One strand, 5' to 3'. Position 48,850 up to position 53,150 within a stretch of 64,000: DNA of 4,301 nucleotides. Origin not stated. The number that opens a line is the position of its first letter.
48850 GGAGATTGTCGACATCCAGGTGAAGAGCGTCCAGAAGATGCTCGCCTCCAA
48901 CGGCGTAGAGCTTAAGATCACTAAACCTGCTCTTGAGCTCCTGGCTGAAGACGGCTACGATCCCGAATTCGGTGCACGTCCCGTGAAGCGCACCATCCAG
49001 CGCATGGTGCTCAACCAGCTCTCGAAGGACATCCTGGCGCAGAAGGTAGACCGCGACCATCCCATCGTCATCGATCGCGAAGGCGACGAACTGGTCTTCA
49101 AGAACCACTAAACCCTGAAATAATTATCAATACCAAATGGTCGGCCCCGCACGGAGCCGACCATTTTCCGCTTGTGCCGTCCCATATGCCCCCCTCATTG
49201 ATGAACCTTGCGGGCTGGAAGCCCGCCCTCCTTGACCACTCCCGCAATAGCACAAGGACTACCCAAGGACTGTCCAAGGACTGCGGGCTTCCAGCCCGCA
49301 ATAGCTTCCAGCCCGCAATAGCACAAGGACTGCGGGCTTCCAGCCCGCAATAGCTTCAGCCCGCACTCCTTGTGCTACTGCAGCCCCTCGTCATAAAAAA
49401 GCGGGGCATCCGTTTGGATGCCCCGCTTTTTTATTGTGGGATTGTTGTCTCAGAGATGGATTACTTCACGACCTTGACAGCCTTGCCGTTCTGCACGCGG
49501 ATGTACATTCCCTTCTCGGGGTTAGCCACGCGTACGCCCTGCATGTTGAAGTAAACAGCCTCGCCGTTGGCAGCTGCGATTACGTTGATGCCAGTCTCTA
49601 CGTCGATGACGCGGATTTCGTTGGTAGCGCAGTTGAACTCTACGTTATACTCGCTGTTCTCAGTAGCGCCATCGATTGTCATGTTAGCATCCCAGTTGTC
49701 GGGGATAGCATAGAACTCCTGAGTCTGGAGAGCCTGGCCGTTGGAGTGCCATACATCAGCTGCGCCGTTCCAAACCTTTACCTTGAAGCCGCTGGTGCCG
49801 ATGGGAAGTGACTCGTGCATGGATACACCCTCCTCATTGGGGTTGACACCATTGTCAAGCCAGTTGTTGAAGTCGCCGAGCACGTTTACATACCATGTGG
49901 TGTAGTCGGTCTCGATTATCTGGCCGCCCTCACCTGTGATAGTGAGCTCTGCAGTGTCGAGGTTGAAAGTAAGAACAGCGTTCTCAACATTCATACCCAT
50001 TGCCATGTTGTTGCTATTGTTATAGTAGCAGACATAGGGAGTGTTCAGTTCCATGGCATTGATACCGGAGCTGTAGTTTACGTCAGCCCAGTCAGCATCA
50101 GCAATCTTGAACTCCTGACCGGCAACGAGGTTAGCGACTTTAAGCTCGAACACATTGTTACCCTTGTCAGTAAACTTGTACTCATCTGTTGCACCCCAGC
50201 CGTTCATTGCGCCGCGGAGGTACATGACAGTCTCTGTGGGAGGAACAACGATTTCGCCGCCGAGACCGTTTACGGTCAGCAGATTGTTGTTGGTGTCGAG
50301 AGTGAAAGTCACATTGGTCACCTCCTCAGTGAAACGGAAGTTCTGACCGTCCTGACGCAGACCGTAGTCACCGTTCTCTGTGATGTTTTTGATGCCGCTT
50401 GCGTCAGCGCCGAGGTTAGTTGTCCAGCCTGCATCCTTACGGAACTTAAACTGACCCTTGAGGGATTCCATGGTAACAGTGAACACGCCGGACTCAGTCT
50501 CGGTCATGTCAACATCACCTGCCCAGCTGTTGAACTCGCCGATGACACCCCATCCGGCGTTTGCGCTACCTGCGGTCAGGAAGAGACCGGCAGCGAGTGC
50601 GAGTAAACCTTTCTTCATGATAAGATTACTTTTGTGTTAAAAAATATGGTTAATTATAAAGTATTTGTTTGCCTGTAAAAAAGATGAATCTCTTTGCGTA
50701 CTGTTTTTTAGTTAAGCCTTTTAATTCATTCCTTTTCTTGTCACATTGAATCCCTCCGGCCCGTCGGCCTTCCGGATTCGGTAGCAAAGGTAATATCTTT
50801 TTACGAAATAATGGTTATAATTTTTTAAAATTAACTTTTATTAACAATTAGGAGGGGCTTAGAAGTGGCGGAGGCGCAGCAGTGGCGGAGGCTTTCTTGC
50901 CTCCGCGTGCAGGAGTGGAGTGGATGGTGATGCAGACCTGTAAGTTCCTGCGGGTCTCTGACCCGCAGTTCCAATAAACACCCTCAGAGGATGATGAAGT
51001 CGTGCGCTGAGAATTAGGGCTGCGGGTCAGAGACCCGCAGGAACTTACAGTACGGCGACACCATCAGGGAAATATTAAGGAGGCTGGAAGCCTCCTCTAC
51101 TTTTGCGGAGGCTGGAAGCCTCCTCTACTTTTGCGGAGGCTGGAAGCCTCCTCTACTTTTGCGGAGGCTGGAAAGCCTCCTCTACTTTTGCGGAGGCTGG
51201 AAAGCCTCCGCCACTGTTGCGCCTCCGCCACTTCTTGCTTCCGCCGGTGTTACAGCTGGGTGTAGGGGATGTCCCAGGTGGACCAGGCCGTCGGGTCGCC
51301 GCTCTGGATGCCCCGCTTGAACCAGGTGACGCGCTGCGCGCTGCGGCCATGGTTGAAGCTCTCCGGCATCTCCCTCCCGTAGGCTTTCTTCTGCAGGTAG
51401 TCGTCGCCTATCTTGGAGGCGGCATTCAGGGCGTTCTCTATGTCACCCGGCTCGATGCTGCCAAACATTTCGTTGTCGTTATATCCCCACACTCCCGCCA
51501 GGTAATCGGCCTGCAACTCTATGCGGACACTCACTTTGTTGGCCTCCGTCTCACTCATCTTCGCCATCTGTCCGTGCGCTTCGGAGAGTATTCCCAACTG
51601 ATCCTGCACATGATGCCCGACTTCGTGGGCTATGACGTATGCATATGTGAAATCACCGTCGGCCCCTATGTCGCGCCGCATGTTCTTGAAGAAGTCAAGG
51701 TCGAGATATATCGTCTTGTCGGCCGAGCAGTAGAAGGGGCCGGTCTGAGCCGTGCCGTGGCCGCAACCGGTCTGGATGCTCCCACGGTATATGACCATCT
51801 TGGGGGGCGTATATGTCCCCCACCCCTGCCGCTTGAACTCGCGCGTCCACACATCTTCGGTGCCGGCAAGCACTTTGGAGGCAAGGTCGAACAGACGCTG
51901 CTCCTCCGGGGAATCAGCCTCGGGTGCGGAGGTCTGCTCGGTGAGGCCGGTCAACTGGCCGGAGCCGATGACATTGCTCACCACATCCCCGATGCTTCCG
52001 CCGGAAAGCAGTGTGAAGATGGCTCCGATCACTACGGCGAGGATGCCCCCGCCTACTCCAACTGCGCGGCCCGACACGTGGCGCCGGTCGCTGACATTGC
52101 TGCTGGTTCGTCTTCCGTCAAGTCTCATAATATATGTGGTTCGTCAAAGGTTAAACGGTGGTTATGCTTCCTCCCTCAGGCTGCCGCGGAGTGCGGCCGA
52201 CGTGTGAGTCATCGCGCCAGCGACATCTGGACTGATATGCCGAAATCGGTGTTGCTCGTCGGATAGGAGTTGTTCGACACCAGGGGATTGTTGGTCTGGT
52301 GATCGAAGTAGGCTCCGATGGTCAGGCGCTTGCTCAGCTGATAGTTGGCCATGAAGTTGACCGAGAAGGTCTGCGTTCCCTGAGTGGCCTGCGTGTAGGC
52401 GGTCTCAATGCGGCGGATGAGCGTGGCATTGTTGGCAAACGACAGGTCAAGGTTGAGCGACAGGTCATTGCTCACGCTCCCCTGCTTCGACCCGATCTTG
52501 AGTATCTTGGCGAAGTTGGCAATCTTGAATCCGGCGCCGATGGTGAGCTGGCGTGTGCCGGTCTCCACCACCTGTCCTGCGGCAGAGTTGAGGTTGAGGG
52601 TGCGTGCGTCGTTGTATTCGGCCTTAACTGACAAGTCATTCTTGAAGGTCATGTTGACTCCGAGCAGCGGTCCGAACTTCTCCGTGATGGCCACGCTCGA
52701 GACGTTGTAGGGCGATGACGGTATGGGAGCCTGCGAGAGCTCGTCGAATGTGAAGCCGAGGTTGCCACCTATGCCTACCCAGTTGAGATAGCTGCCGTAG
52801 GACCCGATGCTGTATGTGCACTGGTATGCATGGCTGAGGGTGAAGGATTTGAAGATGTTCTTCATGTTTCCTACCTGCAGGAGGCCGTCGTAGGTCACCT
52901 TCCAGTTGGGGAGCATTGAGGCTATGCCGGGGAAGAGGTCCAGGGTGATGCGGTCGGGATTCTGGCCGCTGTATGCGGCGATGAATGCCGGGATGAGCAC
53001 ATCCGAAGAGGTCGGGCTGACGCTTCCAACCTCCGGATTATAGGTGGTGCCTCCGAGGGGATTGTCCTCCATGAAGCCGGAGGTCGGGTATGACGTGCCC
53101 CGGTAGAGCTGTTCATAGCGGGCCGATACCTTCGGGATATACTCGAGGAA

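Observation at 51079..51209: A REP tandem array that builds consensus Bacteroidota promoters in series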

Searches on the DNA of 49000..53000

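Call 8: search_rna_families(source=window, start=49000, end=53000, threshold=evalue, max_evalue=1)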
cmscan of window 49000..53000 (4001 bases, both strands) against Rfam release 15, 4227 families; matches with E-value up to 1: 6.
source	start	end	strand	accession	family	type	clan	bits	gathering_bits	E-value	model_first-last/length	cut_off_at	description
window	51100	51222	+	RF02809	RsmW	Gene; sRNA;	CL00106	32.7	52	0.007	1-124/124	no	RsmW RNA family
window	50941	51047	+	RF03968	mir-8934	Gene; miRNA;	-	32.6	100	0.026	1-88/88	no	mir-8934 microRNA precursor family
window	49209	49300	-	RF00926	MIR1151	Gene; miRNA;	-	29.9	90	0.11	1-110/110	no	MIR1151 microRNA precursor family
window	49313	49383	-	RF04299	MIR814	Gene; miRNA;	-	26.1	90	0.11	13-71/83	no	MIR814 microRNA precursor family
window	49318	49433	-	RF02420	Bp1_162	Gene; sRNA;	-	23.2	50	0.99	1-100/100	no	Burkholderia sRNA Bp1_Cand612_SIPHT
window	51021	51114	-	RF00081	ArcZ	Gene; sRNA;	-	21.8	66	0.15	1-106/106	no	ArcZ RNA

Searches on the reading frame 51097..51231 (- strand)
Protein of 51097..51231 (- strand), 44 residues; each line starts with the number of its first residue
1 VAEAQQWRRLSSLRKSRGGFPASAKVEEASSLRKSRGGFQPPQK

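Call 67: find_encoding_contigs(protein=window:51097-51231:-, flank=1500, max_places=10)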
Protein window:51097-51231:- (44 aa): no gene with exactly this product is on record in the collection.

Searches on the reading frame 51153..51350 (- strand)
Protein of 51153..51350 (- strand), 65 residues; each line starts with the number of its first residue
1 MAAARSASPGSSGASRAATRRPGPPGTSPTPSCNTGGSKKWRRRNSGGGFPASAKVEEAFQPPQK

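Call 68: find_encoding_contigs(protein=window:51153-51350:-, flank=1500, max_places=10)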
Protein window:51153-51350:- (65 aa): no gene with exactly this product is on record in the collection.
